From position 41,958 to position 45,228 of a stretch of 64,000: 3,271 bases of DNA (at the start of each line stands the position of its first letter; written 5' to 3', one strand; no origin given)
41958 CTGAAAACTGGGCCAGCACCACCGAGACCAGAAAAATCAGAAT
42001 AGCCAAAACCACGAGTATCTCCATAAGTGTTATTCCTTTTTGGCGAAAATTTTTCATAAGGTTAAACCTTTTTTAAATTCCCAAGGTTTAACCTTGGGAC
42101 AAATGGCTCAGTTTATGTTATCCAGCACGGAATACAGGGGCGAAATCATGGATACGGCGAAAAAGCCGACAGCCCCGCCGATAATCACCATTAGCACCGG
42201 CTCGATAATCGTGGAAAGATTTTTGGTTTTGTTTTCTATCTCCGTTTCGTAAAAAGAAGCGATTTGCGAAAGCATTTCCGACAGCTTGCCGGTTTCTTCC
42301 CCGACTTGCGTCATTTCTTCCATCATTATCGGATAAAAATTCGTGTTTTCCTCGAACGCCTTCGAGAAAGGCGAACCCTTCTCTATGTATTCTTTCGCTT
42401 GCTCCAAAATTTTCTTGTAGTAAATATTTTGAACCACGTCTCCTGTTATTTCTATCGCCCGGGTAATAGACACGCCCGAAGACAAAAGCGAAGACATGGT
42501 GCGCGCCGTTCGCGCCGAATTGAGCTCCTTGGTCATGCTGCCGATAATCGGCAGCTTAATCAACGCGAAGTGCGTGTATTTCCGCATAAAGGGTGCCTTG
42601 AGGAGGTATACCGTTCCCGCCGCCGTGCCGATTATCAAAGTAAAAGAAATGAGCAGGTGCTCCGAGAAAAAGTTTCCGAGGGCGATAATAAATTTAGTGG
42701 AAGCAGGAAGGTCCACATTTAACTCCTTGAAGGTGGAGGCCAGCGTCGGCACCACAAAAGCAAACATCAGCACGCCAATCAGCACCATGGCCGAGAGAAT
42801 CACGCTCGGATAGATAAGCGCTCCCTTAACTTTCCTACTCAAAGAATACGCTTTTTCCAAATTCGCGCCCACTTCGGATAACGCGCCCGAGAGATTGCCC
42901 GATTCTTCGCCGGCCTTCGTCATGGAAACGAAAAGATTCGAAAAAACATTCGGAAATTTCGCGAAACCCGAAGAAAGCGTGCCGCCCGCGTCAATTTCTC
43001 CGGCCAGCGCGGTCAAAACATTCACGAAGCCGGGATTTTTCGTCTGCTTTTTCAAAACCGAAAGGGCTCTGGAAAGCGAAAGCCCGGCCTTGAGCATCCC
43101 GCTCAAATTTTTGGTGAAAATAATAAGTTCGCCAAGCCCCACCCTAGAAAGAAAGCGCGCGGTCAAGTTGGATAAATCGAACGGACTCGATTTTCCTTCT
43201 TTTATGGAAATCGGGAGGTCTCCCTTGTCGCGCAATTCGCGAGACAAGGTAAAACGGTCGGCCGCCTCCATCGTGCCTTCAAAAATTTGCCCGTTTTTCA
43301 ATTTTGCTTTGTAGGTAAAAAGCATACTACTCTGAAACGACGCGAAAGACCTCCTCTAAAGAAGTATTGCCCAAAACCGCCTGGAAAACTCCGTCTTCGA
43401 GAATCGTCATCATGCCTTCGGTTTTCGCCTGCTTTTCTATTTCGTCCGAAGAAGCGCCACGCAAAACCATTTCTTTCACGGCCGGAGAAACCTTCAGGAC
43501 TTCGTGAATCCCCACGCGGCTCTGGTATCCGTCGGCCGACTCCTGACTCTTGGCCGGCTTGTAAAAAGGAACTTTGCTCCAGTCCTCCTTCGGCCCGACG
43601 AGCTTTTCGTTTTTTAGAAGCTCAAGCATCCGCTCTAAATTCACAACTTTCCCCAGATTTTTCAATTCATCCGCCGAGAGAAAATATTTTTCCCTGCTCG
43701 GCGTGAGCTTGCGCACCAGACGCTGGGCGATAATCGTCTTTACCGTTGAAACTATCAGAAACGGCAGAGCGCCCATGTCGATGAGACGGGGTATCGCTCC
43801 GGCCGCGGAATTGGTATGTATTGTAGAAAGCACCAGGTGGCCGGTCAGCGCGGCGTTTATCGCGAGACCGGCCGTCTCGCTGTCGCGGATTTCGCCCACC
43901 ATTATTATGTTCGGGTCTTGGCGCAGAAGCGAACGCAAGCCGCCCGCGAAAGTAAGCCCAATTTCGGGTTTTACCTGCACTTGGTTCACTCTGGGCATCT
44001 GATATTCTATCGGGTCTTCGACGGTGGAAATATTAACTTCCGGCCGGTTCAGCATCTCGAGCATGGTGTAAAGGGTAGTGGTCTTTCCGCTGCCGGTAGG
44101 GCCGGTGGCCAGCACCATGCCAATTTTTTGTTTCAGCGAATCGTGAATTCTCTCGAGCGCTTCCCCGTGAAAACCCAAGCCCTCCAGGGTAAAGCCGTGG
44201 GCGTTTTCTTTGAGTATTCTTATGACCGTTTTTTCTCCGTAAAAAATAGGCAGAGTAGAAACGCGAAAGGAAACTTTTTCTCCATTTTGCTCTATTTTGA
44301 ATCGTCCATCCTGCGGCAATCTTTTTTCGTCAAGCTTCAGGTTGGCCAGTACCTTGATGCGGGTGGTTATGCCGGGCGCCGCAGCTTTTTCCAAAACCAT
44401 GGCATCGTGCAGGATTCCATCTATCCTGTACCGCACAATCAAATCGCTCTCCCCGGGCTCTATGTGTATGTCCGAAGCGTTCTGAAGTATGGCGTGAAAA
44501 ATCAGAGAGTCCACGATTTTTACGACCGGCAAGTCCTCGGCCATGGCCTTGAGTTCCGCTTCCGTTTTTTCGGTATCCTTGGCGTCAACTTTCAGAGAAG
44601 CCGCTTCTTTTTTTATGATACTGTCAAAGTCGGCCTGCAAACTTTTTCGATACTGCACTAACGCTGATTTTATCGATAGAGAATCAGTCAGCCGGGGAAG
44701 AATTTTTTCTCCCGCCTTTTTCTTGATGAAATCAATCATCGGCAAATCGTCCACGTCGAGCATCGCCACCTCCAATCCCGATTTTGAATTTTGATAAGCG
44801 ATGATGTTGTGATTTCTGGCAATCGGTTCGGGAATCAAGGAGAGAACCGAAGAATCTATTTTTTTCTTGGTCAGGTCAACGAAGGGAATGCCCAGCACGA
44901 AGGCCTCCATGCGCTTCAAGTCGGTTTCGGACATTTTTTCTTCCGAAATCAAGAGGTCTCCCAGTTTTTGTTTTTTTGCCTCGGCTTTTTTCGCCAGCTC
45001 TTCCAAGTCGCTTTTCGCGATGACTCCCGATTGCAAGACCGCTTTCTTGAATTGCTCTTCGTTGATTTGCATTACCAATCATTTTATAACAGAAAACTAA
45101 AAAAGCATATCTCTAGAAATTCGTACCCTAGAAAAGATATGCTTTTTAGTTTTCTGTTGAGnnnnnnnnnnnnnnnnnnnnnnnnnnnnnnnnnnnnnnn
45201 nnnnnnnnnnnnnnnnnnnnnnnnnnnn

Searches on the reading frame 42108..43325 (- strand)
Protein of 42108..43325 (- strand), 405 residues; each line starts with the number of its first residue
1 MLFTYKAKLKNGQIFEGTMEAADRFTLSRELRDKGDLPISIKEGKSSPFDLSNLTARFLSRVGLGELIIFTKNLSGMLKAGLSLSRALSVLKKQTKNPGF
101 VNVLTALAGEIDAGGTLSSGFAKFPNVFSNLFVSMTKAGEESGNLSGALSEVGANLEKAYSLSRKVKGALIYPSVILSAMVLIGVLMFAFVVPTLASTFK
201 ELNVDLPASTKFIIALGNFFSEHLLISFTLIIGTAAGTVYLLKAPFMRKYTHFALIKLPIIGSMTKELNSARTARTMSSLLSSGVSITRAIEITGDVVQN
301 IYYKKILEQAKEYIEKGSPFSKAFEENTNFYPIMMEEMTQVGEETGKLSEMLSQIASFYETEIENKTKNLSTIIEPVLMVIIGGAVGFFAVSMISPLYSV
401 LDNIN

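Call 51: search_protein_families(library=pfam, proteins=[window:42108-43325:-], max_evalue=0.00001)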
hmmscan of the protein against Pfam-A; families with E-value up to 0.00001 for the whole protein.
window:42108-43325:- (405 aa): 1 family
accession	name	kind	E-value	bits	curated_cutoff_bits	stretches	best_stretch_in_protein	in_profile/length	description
PF00482.28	T2SSF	-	7.1e-60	200.9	25.2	2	274-396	2-125/125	Type II secretion system (T2SS), protein F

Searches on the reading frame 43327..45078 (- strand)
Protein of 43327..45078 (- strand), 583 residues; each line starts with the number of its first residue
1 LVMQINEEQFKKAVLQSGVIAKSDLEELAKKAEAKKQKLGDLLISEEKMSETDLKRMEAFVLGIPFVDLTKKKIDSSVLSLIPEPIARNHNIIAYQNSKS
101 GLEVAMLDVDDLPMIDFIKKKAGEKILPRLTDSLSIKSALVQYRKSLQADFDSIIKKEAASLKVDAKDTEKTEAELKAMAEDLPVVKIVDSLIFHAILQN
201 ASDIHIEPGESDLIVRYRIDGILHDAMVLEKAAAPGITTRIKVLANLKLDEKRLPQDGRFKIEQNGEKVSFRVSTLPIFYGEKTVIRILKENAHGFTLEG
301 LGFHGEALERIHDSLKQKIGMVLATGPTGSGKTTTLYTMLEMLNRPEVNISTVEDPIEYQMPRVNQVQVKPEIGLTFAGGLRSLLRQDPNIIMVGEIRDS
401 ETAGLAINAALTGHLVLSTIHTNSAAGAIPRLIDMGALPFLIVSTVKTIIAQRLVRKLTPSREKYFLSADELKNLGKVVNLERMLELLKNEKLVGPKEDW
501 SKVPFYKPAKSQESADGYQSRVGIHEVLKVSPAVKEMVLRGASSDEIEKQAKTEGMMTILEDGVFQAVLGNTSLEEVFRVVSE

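Call 12: search_protein_families(library=pfam, proteins=[window:43327-45078:-], max_evalue=0.00001)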
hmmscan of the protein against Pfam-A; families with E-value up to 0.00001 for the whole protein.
window:43327-45078:- (583 aa): 2 families
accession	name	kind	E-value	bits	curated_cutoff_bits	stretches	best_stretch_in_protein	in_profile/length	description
PF00437.27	T2SSE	-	4e-118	394.7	24.9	1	180-579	3-370/370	Type II/IV secretion system protein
PF05157.20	MshEN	-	4.3e-12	46.3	23.1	1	62-146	1-86/90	MshEN domain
